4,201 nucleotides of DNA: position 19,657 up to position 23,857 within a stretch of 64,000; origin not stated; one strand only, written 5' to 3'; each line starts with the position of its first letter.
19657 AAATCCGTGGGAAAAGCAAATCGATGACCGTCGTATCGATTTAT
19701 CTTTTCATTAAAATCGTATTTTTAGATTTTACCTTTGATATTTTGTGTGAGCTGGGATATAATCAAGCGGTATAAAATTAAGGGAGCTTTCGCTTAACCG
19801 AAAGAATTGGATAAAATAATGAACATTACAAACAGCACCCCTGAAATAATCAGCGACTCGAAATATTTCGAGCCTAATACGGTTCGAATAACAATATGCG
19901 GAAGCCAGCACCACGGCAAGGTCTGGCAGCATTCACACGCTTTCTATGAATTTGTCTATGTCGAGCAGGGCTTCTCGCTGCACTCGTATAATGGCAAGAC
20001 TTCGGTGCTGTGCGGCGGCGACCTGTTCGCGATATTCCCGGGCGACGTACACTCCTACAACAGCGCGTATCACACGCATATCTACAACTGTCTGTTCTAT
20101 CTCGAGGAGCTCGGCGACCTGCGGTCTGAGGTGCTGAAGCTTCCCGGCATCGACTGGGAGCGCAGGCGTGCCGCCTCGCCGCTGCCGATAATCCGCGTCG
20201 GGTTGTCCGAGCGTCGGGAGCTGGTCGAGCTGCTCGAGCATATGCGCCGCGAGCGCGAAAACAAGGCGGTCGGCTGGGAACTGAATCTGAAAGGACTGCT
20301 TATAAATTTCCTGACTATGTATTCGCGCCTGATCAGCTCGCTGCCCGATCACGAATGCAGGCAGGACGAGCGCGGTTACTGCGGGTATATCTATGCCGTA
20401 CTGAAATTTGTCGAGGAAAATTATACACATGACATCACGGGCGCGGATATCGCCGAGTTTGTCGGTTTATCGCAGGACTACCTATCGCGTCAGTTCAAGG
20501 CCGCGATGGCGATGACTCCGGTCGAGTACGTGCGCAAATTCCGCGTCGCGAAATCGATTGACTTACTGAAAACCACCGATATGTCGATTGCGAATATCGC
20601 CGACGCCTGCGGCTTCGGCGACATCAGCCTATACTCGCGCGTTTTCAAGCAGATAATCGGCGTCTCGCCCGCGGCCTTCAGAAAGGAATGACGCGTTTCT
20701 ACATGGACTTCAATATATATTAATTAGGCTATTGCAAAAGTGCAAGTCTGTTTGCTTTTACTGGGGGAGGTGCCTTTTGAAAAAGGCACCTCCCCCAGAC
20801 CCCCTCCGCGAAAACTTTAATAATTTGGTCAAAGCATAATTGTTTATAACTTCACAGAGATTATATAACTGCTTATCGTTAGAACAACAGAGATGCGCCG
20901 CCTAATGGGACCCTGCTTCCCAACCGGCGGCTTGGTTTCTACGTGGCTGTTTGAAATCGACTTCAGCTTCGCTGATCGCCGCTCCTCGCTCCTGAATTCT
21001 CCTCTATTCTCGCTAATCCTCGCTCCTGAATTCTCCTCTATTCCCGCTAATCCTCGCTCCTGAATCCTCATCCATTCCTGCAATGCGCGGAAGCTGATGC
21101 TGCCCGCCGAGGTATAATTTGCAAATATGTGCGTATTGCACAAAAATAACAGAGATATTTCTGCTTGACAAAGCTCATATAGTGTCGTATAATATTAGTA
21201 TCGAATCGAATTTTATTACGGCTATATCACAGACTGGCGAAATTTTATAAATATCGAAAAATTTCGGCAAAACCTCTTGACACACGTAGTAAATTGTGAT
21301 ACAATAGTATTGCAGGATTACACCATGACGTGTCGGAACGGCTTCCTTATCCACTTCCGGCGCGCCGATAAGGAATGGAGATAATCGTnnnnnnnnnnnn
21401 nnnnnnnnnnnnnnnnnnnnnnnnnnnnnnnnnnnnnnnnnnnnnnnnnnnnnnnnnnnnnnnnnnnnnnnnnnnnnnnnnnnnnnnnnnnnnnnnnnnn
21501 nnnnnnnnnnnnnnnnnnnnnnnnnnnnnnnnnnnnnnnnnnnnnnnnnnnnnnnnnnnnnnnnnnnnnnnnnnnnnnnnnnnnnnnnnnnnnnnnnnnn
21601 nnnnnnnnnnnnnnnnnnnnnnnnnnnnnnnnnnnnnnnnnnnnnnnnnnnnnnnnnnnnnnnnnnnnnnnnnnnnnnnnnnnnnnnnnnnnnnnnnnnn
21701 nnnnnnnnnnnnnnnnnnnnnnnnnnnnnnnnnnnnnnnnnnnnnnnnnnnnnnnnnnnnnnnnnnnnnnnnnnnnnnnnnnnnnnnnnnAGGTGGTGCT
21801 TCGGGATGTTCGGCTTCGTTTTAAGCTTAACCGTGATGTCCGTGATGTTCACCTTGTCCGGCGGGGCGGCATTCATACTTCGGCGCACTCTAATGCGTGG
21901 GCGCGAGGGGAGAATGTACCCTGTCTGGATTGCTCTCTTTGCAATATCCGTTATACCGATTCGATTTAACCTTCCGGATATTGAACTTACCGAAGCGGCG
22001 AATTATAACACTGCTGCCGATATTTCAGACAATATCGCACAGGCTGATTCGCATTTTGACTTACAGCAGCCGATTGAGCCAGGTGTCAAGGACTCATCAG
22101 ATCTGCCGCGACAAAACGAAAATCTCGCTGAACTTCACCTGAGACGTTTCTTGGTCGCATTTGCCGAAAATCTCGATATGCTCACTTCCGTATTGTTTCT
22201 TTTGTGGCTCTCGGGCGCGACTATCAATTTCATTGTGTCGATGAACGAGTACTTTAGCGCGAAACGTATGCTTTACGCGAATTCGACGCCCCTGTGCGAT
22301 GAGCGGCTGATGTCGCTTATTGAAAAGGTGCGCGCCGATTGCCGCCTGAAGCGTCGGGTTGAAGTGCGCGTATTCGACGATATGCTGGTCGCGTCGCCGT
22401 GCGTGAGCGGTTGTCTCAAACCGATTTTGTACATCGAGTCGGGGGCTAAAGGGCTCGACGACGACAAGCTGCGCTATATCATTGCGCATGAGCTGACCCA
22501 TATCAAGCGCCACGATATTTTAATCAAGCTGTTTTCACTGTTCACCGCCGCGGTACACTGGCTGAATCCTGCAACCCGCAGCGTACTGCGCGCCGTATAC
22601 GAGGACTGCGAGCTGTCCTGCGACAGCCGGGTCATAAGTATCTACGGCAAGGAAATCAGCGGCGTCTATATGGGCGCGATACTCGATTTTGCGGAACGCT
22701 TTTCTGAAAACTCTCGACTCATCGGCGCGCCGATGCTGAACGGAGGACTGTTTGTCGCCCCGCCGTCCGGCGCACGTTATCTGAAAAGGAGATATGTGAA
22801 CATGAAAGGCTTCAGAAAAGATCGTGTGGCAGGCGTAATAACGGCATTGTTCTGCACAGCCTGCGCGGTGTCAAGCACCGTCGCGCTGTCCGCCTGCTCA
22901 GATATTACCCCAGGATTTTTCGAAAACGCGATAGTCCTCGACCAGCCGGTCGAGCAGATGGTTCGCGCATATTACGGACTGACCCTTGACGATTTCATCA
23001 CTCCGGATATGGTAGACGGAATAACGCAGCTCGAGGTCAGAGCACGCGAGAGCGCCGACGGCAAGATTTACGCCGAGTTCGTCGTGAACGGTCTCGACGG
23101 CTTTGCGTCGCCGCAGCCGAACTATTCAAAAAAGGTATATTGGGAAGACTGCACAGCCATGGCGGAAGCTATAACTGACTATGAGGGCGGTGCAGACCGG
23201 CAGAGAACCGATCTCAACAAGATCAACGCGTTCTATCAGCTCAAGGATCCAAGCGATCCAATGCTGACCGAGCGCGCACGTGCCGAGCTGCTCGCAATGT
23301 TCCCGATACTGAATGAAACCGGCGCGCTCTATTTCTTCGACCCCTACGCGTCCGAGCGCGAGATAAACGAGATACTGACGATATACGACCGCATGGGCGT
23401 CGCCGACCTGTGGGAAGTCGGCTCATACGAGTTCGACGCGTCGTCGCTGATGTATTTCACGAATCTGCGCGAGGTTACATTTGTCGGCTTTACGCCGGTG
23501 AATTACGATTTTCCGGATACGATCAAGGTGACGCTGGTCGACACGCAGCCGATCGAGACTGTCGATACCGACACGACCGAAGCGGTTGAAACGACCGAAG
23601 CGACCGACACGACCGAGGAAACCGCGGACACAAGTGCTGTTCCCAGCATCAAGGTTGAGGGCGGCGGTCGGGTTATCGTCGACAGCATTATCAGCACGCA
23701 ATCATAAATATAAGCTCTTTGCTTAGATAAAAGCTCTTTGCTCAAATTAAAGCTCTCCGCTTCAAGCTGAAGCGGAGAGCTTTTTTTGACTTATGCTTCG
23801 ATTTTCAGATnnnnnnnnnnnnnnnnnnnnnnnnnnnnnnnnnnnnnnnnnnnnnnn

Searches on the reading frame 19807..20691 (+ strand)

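Call 8: search_protein_families(library=pfam, proteins=[window:19807-20691:+])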
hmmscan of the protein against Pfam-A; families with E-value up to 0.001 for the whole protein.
window:19807-20691:+ (294 aa): 3 families
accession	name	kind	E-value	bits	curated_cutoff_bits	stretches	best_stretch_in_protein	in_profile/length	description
PF00165.29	HTH_AraC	-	8.6e-23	80.4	26.6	2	254-293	1-42/42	Bacterial regulatory helix-turn-helix proteins, AraC family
PF12833.13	HTH_18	-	7e-21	74.7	33.6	1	215-293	1-79/80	Helix-turn-helix domain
PF02311.25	AraC_binding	-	6e-11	42.6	21.1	1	39-169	16-135/135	AraC-like ligand binding domain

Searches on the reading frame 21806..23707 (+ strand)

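Call 7: search_protein_families(library=pfam, proteins=[window:21806-23707:+])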
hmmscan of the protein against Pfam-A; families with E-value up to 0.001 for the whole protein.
window:21806-23707:+ (633 aa): 1 family
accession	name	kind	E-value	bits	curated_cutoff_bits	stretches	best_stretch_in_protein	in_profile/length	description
PF05569.17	Peptidase_M56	-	3.6e-33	115.4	31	1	9-300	4-271/296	BlaR1 peptidase M56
